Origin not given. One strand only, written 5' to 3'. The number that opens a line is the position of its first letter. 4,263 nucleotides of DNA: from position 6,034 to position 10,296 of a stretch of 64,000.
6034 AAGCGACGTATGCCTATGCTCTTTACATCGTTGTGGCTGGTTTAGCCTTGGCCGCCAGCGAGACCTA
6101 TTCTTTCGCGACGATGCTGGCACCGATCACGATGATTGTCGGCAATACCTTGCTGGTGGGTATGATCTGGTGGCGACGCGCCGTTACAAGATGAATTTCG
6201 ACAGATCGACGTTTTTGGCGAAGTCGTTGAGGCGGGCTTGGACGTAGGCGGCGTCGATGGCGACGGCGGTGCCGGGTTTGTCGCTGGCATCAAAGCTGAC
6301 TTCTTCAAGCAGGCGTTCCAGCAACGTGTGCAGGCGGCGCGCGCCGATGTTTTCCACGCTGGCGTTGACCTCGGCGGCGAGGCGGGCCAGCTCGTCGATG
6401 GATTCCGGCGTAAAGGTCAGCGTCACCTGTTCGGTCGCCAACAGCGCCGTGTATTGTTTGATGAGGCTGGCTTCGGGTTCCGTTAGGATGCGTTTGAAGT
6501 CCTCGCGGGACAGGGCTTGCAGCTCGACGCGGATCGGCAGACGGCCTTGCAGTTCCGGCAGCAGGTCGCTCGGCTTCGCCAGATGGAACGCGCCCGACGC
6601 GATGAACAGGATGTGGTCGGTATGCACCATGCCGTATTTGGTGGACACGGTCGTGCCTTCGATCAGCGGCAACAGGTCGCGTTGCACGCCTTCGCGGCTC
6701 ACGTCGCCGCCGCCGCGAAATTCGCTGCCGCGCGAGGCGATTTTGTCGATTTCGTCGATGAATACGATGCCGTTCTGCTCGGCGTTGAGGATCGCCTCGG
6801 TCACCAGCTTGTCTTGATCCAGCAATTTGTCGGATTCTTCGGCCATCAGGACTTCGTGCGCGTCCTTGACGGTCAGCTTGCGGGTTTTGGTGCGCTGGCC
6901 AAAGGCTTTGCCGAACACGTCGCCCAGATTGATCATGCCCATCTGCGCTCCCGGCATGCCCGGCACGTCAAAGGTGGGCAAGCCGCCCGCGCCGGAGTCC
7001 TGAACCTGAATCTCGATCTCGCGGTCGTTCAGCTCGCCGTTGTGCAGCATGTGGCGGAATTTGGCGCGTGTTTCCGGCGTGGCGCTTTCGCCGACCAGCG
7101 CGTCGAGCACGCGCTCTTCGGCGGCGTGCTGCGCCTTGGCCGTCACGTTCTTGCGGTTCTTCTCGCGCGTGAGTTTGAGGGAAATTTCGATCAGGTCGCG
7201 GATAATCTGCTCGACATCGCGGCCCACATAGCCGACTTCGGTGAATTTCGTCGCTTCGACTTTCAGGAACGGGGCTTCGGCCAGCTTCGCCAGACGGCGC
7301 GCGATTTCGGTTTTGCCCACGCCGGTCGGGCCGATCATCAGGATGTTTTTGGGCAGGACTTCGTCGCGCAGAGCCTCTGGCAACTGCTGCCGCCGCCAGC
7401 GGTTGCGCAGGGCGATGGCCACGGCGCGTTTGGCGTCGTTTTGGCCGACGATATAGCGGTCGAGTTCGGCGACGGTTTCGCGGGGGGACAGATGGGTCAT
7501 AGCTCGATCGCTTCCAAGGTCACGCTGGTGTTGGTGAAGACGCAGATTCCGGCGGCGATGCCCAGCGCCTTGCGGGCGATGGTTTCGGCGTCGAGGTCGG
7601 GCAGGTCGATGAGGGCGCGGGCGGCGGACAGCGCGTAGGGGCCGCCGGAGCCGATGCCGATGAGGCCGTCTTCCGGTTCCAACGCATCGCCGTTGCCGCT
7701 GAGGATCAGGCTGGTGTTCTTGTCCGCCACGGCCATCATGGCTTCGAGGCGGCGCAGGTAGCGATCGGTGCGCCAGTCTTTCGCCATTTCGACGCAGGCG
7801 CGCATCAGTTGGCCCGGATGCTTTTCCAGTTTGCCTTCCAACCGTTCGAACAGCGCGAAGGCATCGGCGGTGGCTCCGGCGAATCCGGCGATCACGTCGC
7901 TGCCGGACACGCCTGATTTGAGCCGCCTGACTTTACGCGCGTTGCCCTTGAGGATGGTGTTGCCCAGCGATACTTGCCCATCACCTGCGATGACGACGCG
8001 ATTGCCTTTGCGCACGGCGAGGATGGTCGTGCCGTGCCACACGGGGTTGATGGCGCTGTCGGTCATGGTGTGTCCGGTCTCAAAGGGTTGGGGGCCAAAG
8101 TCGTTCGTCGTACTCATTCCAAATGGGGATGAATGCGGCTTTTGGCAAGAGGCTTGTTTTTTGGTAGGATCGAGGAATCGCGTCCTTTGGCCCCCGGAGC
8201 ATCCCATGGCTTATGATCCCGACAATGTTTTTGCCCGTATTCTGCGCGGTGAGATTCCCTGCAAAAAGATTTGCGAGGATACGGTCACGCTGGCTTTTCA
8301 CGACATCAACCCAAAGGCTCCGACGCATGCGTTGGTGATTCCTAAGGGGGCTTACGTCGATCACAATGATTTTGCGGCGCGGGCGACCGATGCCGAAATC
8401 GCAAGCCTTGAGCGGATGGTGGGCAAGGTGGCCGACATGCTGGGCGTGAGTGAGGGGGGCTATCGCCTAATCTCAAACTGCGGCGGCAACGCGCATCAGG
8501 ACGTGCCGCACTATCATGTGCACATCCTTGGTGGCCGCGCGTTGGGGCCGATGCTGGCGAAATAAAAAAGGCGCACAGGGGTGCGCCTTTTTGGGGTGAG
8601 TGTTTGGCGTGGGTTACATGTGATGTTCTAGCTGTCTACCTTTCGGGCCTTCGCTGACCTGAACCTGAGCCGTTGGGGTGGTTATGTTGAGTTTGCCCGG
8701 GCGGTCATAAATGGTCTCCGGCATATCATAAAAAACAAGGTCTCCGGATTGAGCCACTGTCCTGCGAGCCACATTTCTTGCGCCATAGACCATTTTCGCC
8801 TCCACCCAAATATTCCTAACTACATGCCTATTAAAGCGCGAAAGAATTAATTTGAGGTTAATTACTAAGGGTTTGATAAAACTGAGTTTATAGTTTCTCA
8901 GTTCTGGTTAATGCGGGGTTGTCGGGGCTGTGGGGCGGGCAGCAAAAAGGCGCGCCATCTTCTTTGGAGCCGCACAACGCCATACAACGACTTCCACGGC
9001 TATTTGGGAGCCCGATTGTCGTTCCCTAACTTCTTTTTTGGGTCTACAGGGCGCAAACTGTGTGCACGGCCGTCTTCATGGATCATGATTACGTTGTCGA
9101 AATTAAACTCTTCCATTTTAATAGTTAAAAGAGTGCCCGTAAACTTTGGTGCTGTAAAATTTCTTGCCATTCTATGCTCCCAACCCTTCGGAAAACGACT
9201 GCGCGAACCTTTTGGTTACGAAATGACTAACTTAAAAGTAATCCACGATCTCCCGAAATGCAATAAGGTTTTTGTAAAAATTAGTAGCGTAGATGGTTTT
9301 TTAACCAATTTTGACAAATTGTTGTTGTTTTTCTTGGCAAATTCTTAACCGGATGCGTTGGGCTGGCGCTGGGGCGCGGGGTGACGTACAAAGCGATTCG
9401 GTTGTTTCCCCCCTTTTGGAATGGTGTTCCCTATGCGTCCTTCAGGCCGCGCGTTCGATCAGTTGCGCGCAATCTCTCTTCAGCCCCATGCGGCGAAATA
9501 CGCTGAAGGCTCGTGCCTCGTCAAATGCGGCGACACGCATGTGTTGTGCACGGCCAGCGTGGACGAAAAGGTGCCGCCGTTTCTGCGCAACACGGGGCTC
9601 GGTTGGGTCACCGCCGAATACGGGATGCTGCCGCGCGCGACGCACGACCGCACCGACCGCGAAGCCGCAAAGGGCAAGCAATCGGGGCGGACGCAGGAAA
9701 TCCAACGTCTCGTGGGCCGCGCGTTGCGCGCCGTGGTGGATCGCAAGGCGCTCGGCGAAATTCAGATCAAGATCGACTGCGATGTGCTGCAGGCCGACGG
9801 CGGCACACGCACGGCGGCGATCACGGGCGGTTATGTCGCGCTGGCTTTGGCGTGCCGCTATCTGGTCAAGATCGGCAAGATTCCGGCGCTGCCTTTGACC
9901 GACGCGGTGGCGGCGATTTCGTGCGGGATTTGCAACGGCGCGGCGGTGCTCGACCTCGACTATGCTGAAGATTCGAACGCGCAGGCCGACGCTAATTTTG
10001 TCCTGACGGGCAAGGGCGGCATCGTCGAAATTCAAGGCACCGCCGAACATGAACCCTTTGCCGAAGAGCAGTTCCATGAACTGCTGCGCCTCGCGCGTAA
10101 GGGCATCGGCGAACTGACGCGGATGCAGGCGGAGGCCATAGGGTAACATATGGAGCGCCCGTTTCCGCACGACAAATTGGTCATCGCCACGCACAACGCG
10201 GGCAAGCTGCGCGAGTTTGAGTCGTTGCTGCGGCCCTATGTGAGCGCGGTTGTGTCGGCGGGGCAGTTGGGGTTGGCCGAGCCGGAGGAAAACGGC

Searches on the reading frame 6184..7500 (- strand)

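Call 42: search_protein_families(library=pfam, proteins=[window:6184-7500:-], max_evalue=0.00001)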
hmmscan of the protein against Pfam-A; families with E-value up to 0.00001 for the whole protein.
window:6184-7500:- (438 aa): 5 families
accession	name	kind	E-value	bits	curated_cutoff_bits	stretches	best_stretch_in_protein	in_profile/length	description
PF07724.20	AAA_2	-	2.8e-35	122.3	27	1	203-324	28-166/166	AAA domain (Cdc48 subfamily)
PF00004.35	AAA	-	6.9e-17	62.6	21.2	2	227-327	40-129/131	ATPase family associated with various cellular activities (AAA)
PF07728.20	AAA_5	-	1.2e-07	32.3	22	0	52-88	1-38/139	AAA domain (dynein-related subfamily)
PF13401.12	AAA_22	-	7.2e-06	26.8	27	0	52-129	7-81/130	AAA domain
PF13191.12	AAA_16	-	9.2e-06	26.7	32.6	0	49-120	23-103/167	AAA ATPase domain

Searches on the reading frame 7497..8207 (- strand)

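Call 42: search_protein_families(library=pfam, proteins=[window:7497-8207:-], max_evalue=0.00001)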
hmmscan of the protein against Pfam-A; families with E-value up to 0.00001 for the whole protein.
window:7497-8207:- (236 aa): 1 family
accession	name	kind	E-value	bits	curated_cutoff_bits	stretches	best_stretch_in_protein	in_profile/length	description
PF00227.31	Proteasome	-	3.6e-20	72.8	22.4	1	58-232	3-187/189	Proteasome subunit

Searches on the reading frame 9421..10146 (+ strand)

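Call 42: search_protein_families(library=pfam, proteins=[window:9421-10146:+], max_evalue=0.00001)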
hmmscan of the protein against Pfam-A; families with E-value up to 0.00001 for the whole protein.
window:9421-10146:+ (241 aa): 2 families
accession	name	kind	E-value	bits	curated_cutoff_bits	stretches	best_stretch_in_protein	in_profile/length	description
PF01138.27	RNase_PH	-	7.4e-28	98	25.5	1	14-144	1-127/130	3' exoribonuclease family, domain 1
PF03725.20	RNase_PH_C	-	1.6e-12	47.6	20.8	1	161-228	1-67/67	3' exoribonuclease family, domain 2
